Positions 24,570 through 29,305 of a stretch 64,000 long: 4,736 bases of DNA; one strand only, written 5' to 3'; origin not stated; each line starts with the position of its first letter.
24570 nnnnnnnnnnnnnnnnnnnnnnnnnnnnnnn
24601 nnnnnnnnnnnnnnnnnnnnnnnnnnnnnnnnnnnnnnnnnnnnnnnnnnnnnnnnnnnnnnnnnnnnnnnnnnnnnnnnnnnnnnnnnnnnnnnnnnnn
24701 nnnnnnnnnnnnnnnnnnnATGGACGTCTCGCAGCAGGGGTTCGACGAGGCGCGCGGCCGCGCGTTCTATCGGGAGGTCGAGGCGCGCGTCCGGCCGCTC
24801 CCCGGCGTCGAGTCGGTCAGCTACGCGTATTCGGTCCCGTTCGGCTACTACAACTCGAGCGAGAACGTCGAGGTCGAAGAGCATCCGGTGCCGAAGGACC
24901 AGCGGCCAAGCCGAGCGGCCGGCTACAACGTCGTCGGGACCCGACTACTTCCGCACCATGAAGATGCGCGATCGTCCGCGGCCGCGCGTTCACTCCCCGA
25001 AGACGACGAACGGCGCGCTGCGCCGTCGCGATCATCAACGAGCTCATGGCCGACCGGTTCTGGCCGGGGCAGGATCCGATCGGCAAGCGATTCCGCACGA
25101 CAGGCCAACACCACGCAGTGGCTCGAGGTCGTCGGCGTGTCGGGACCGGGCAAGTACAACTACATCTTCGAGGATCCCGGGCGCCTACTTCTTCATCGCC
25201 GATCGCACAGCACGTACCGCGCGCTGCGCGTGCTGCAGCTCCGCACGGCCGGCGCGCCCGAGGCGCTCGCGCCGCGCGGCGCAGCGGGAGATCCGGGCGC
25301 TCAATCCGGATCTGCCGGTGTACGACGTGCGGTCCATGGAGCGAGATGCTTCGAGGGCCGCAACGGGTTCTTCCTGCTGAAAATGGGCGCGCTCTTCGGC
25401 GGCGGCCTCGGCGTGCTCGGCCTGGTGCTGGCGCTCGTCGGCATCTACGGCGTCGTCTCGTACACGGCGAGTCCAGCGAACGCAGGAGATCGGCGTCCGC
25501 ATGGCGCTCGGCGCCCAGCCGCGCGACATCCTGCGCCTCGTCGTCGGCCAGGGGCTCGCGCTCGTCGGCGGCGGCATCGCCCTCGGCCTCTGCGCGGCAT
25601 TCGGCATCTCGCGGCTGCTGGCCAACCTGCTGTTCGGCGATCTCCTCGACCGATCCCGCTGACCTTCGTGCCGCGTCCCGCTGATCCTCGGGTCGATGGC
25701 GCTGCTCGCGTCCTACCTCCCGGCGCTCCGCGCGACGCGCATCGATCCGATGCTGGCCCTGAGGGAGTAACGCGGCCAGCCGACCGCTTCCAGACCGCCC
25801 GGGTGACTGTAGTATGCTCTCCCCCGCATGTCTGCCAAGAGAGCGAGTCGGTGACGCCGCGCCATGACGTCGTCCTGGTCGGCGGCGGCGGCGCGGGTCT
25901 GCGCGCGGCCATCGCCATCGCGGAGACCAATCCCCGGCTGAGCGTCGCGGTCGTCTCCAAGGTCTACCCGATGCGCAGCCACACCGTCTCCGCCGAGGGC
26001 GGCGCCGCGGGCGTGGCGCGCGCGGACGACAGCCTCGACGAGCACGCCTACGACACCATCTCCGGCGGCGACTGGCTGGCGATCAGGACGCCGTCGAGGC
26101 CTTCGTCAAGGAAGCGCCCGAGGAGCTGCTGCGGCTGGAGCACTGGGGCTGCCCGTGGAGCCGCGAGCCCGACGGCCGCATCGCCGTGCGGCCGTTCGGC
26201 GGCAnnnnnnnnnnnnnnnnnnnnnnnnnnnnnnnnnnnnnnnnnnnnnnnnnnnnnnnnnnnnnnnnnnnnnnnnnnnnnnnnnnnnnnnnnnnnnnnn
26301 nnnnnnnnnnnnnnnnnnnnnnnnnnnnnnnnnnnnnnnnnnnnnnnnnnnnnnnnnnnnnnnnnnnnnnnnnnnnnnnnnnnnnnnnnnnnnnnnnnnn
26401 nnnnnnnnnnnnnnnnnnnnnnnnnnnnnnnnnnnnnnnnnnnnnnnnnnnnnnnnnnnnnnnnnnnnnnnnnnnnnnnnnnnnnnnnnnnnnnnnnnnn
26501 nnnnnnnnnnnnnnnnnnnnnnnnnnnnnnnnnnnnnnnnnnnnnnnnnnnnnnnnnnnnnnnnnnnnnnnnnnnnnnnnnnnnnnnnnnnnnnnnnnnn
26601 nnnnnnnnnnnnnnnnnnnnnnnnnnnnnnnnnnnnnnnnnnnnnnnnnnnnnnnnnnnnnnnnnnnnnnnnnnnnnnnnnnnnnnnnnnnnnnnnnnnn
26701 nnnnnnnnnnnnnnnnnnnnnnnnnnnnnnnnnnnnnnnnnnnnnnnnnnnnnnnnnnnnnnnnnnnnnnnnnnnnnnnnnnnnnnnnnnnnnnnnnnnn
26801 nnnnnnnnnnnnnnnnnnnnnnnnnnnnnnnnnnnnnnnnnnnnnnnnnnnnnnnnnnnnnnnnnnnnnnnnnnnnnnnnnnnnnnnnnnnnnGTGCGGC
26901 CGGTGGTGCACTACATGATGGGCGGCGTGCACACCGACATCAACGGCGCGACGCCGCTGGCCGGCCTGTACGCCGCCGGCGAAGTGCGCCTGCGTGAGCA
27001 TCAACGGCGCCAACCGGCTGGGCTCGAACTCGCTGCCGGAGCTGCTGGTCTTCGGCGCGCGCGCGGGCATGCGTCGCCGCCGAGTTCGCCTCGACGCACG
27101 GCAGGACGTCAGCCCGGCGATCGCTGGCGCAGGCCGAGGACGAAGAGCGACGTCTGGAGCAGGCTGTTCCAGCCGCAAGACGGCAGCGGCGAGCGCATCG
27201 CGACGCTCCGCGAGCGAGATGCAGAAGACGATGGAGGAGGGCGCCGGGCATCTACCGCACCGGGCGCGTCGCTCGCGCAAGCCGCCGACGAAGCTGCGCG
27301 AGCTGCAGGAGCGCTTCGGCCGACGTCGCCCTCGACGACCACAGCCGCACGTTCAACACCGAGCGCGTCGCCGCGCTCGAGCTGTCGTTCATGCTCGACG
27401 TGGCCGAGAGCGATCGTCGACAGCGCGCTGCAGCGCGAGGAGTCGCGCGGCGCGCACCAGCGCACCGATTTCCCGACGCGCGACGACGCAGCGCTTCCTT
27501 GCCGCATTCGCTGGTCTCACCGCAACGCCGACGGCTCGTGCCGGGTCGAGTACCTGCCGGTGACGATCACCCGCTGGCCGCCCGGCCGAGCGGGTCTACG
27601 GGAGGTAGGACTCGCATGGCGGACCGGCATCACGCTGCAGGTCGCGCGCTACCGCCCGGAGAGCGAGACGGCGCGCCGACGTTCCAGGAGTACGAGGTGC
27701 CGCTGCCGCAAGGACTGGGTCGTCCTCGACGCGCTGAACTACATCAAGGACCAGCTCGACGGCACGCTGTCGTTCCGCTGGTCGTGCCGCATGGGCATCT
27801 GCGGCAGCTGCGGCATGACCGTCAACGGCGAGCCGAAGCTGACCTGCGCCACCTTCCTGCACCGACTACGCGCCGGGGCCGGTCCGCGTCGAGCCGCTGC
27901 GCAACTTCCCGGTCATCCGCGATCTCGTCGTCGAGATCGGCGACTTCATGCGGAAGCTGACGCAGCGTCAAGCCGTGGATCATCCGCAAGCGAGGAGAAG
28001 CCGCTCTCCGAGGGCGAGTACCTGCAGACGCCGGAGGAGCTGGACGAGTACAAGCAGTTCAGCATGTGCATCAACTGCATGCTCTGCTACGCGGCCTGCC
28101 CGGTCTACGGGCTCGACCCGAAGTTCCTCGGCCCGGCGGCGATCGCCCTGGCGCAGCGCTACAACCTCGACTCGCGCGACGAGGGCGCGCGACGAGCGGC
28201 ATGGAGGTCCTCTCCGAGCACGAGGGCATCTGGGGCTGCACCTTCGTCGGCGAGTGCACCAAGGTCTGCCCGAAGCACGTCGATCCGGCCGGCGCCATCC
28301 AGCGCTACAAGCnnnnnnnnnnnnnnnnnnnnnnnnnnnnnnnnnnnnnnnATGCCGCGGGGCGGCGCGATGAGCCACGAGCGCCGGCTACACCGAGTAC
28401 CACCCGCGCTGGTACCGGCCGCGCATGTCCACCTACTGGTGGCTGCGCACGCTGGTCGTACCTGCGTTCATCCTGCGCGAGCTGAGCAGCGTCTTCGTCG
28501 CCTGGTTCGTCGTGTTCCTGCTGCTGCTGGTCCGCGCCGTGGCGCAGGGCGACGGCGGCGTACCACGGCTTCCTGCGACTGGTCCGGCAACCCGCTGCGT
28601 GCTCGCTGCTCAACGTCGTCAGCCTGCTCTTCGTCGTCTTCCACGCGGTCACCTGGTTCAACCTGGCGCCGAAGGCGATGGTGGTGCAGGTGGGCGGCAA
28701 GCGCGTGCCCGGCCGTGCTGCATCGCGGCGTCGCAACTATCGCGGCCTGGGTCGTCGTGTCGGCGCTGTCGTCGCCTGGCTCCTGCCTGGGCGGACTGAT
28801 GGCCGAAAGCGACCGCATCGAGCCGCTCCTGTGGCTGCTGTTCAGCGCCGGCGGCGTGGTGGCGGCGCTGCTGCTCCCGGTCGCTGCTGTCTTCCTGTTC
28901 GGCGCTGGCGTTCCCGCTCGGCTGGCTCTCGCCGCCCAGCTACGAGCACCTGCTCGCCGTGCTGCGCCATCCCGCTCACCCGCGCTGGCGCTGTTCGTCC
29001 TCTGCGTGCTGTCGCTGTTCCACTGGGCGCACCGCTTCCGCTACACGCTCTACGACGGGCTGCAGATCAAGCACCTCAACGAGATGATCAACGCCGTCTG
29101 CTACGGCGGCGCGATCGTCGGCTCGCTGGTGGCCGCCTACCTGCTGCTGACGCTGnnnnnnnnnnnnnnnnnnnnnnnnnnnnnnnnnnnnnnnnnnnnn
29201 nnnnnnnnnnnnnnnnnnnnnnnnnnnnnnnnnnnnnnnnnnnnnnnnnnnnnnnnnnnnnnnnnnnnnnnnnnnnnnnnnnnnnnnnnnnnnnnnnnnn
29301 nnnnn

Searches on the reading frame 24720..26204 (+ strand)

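Call 16: search_protein_families(library=pfam, proteins=[window:24720-26204:+], max_evalue=0.001)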
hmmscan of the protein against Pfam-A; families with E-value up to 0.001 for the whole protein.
window:24720-26204:+ (495 aa): 1 family
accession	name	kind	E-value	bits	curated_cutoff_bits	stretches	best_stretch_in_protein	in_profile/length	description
PF00890.30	FAD_binding_2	-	1.9e-17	64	20.4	1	383-454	1-75/414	FAD binding domain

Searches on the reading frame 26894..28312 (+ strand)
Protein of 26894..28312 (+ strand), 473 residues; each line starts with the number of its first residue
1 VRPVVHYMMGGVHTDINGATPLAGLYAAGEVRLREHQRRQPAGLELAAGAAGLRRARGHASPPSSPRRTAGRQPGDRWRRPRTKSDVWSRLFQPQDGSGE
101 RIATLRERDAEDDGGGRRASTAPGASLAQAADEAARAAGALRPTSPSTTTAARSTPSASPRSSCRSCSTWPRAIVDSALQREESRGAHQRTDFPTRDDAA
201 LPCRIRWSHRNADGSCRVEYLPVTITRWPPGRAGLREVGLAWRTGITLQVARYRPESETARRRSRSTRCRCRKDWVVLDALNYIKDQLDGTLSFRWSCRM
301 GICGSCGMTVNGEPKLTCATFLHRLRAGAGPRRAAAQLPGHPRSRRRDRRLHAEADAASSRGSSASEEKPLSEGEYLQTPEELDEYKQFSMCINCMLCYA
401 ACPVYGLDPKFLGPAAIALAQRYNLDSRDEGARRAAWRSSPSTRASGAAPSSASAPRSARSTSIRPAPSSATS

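Call 16: search_protein_families(library=pfam, proteins=[window:26894-28312:+], max_evalue=0.001)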
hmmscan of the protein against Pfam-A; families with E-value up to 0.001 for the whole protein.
window:26894-28312:+ (473 aa): 5 families
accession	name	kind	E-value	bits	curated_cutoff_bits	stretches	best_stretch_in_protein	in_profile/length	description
PF13085.11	Fer2_3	-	3.1e-20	72.6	27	1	247-326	1-80/107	2Fe-2S iron-sulfur cluster binding domain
PF02910.25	Succ_DH_flav_C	-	4e-14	53.1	20.8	1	172-231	65-126/130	Fumarate reductase flavoprotein C-term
PF00890.30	FAD_binding_2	-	1.4e-07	31.5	20.4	1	2-32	363-399/414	FAD binding domain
PF13183.11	Fer4_8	-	0.00056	20.8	27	1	389-425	2-41/68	4Fe-4S dicluster domain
PF00037.32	Fer4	-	0.00068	19.8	21.1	1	389-404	5-20/24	4Fe-4S binding domain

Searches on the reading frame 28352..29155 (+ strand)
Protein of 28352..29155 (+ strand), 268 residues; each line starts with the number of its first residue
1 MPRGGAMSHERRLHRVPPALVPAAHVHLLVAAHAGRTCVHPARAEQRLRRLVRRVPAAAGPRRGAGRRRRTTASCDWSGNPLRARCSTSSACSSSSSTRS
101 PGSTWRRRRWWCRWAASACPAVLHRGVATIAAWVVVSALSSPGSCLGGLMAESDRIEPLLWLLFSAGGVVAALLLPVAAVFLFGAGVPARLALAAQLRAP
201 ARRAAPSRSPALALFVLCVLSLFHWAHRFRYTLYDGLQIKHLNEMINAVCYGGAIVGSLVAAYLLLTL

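Call 16: search_protein_families(library=pfam, proteins=[window:28352-29155:+], max_evalue=0.001)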
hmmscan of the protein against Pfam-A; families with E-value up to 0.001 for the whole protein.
window:28352-29155:+ (268 aa): 1 family
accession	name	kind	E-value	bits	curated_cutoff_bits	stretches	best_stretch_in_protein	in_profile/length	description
PF02313.22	Fumarate_red_D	-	7.3e-19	68.6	25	1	155-265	5-113/114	Fumarate reductase subunit D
